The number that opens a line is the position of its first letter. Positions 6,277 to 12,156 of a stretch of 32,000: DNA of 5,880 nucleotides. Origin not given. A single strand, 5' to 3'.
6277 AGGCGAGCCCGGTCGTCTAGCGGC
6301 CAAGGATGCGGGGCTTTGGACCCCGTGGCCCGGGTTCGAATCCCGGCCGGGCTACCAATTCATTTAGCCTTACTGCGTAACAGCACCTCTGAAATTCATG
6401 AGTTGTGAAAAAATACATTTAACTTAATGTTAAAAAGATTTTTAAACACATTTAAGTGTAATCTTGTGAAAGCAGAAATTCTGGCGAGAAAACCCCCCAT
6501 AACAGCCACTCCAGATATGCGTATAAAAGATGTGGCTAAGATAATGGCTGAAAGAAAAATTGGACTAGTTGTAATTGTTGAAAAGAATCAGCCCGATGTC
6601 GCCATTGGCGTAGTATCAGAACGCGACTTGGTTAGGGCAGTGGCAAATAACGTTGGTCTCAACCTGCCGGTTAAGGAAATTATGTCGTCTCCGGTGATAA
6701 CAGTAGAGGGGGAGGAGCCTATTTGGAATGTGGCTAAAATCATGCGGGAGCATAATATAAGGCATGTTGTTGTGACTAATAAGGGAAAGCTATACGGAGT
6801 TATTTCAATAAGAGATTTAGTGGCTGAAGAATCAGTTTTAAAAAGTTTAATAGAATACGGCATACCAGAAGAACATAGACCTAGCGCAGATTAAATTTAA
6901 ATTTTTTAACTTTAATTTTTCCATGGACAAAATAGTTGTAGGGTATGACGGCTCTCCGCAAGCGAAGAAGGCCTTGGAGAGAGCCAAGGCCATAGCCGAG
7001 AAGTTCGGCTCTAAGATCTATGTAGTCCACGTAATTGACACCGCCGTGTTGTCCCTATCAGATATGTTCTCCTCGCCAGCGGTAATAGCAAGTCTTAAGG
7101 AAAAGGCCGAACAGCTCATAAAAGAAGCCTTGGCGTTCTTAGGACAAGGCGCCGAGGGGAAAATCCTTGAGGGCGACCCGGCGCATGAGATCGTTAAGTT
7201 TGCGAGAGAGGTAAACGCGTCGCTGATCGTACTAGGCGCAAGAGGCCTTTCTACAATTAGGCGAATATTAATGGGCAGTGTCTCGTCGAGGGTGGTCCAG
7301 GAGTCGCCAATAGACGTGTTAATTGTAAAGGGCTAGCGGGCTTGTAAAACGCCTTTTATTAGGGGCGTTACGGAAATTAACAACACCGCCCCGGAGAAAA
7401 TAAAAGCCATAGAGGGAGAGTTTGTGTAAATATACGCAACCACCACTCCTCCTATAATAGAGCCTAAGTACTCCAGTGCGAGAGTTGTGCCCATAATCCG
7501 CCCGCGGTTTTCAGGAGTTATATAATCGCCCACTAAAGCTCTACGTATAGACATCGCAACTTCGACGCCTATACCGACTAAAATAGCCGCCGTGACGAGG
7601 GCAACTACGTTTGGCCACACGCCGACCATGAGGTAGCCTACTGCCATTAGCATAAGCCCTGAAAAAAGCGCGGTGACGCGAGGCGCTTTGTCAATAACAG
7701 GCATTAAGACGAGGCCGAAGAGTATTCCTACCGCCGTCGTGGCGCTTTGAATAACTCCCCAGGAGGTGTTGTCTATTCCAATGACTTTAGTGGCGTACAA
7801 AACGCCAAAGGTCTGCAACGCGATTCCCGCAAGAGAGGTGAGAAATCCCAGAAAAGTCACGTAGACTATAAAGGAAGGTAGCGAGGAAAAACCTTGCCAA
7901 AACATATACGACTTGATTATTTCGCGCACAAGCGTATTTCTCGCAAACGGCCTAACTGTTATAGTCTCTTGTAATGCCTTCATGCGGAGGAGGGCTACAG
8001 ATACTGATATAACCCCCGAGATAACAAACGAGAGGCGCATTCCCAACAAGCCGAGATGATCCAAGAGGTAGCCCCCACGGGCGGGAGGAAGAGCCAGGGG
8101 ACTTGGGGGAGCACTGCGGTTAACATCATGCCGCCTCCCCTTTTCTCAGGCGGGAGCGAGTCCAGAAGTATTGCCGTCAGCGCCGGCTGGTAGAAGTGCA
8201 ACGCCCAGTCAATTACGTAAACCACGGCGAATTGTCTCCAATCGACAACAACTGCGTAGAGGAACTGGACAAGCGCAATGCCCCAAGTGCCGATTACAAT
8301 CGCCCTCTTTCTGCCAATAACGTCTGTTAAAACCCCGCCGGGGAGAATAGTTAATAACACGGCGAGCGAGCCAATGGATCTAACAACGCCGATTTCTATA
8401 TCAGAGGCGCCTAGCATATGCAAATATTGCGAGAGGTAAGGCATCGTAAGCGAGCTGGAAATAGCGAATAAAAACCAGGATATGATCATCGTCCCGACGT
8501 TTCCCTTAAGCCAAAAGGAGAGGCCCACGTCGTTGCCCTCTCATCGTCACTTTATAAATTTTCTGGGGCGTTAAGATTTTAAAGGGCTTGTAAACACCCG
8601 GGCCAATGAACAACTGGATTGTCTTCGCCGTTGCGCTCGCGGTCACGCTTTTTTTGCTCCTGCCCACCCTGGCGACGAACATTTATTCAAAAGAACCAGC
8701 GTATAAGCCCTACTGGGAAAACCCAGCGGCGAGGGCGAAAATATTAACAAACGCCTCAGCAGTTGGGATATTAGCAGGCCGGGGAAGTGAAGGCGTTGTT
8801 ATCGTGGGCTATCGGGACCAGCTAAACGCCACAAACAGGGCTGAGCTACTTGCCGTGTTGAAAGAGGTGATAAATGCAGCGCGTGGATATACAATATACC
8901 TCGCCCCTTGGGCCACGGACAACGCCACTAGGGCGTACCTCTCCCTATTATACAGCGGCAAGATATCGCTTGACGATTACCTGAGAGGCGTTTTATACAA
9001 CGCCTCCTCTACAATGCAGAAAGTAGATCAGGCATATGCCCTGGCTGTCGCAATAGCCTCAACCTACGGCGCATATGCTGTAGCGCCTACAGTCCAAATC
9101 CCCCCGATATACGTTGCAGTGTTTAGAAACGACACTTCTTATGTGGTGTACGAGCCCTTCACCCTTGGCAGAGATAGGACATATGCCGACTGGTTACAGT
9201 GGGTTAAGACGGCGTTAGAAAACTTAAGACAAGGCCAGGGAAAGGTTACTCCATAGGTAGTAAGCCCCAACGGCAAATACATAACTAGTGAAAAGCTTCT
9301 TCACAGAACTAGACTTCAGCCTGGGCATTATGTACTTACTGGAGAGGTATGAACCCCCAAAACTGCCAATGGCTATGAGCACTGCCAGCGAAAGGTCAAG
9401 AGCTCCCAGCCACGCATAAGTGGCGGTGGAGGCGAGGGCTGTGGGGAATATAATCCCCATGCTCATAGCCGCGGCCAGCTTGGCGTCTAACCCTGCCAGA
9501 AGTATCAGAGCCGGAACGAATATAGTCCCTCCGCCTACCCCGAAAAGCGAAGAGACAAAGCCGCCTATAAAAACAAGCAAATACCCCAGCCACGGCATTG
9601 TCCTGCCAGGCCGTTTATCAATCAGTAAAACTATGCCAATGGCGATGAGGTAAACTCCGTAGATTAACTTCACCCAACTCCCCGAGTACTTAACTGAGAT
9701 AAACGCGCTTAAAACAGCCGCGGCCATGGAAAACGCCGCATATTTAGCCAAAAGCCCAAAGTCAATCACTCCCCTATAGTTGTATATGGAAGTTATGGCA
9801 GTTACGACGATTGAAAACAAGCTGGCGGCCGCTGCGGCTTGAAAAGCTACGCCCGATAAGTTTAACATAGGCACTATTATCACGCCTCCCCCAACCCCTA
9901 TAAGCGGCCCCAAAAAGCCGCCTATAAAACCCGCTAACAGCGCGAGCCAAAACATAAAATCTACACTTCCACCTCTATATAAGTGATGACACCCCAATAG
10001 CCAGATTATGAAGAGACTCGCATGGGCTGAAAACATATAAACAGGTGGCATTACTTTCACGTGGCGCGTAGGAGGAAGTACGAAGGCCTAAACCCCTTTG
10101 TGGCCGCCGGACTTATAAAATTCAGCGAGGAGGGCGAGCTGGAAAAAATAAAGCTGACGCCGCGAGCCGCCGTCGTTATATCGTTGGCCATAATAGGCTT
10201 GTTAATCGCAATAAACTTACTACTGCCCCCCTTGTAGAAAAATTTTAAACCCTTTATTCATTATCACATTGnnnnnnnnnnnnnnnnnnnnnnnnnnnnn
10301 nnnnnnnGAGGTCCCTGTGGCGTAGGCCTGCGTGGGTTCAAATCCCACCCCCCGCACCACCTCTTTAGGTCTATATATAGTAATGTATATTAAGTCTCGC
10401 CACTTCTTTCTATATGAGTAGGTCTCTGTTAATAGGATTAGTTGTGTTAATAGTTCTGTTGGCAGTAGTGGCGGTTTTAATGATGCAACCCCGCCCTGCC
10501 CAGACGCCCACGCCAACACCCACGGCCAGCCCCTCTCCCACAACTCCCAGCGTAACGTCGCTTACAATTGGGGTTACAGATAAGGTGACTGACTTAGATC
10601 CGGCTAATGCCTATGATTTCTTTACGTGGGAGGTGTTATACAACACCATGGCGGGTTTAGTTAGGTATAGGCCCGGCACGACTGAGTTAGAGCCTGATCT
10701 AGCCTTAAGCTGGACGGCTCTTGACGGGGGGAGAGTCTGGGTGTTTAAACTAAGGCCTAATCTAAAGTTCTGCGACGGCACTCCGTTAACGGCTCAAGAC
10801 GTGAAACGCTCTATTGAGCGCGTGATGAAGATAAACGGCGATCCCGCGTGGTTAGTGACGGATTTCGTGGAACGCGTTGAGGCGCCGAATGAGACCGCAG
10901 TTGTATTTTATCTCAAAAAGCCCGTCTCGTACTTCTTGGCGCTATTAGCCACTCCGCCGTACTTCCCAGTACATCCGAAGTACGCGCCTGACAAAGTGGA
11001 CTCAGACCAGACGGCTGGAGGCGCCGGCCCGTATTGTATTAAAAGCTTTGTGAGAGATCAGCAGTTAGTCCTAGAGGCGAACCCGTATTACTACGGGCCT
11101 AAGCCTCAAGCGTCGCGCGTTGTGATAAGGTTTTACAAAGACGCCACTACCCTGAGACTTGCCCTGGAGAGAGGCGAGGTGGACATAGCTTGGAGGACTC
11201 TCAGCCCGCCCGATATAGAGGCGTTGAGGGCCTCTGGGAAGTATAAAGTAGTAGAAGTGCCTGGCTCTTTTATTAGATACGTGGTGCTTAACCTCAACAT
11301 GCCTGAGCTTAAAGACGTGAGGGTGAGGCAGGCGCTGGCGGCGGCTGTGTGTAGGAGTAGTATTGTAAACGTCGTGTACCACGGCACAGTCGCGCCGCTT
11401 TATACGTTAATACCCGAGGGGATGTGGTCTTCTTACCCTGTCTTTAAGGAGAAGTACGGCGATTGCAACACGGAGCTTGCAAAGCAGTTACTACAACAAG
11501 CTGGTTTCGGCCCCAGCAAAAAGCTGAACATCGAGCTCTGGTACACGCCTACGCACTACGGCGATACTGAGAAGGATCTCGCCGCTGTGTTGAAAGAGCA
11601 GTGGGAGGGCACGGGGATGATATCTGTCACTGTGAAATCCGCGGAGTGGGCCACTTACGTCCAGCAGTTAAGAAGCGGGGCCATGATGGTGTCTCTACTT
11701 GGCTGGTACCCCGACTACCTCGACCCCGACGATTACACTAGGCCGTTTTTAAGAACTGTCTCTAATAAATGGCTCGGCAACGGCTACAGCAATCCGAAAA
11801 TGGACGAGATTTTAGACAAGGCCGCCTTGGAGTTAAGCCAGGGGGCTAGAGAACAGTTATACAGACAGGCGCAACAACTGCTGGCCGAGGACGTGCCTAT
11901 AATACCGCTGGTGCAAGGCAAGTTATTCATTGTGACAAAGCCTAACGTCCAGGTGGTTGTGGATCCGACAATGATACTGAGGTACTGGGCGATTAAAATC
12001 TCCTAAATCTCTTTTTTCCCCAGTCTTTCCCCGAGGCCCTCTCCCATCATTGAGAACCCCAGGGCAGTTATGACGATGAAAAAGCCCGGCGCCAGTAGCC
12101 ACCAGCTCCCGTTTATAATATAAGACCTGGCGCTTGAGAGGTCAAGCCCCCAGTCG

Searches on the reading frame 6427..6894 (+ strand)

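Call 84: search_protein_families(library=pfam, max_evalue=0.001, proteins=[window:6427-6894:+])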
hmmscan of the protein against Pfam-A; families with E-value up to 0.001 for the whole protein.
window:6427-6894:+ (155 aa): 1 family
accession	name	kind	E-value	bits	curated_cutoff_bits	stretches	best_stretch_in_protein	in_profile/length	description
PF00571.33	CBS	-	1.1e-28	99.7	24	2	82-133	1-53/57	CBS domain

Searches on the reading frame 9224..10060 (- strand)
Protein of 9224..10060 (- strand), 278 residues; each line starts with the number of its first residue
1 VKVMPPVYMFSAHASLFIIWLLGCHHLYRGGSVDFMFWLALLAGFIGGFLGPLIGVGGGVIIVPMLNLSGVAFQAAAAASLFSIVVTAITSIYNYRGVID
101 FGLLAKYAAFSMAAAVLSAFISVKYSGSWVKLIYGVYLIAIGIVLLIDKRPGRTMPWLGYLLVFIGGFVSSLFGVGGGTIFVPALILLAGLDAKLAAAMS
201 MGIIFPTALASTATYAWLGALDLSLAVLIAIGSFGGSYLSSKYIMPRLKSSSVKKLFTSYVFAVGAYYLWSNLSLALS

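Call 84: search_protein_families(library=pfam, max_evalue=0.001, proteins=[window:9224-10060:-])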
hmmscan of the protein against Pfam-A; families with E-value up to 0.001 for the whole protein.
window:9224-10060:- (278 aa): 1 family
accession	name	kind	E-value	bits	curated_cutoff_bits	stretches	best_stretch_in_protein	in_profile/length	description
PF01925.25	TauE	-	5e-43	147.9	32.6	1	41-267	2-236/237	Sulfite exporter TauE/SafE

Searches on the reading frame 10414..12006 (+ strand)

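Call 84: search_protein_families(library=pfam, max_evalue=0.001, proteins=[window:10414-12006:+])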
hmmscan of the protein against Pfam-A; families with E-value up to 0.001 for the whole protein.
window:10414-12006:+ (530 aa): 1 family
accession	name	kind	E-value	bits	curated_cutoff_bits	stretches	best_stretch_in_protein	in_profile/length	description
PF00496.27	SBP_bac_5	-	3.9e-91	306.3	32.4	1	91-449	1-364/368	Bacterial extracellular solute-binding proteins, family 5 Middle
